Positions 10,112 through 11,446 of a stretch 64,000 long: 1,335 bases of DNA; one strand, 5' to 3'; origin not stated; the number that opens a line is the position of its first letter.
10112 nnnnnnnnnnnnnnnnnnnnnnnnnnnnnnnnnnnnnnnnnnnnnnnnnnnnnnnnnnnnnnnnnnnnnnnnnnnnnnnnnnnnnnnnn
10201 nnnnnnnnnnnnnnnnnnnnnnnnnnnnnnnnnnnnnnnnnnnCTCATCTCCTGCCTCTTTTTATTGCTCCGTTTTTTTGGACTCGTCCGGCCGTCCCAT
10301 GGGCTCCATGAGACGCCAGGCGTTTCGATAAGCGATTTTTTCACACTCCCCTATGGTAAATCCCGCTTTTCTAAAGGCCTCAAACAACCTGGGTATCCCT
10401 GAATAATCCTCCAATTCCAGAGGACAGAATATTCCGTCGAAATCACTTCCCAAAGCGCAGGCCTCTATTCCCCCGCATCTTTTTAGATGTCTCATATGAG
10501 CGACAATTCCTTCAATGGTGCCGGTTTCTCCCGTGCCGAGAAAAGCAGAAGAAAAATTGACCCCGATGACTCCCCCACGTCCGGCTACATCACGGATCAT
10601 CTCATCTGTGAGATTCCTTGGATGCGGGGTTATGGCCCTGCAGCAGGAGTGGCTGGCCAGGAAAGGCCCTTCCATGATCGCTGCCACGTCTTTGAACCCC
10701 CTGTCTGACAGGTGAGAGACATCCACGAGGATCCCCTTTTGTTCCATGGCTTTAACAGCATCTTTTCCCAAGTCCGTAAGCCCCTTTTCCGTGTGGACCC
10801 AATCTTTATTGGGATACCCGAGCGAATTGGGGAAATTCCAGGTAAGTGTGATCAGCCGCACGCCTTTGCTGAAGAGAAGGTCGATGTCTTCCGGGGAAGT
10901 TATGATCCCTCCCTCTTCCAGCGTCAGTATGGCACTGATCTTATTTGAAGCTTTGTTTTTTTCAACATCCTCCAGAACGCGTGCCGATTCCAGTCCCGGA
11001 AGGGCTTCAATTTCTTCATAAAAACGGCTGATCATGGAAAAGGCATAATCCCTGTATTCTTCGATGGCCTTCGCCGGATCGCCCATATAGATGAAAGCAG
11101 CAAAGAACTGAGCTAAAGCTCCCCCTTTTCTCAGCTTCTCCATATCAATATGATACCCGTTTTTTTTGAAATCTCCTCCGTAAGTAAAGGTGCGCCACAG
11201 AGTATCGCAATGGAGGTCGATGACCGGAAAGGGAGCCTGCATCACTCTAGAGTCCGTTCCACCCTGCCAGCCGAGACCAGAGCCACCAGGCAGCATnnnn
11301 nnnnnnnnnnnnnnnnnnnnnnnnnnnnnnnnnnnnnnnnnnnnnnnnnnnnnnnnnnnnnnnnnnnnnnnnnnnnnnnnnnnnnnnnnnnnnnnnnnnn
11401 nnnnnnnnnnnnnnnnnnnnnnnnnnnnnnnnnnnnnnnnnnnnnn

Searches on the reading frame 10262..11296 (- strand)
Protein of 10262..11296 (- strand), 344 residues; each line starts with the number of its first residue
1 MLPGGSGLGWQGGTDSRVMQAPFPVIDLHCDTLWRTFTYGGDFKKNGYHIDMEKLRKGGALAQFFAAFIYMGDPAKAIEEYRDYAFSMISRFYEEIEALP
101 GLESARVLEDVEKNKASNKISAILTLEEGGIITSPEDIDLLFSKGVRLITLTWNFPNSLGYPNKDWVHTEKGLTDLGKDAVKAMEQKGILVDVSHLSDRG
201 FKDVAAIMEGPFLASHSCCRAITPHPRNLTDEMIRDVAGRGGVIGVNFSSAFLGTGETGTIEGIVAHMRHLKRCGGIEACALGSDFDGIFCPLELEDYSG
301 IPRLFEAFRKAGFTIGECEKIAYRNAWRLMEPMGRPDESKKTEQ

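Call 50: search_protein_families(library=pfam, proteins=[window:10262-11296:-], max_evalue=0.00001)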
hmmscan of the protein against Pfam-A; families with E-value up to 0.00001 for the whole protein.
window:10262-11296:- (344 aa): 1 family
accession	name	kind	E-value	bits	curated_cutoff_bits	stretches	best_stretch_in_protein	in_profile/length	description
PF01244.27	Peptidase_M19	-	9.7e-81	271.8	26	1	21-331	4-318/319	Membrane dipeptidase (Peptidase family M19)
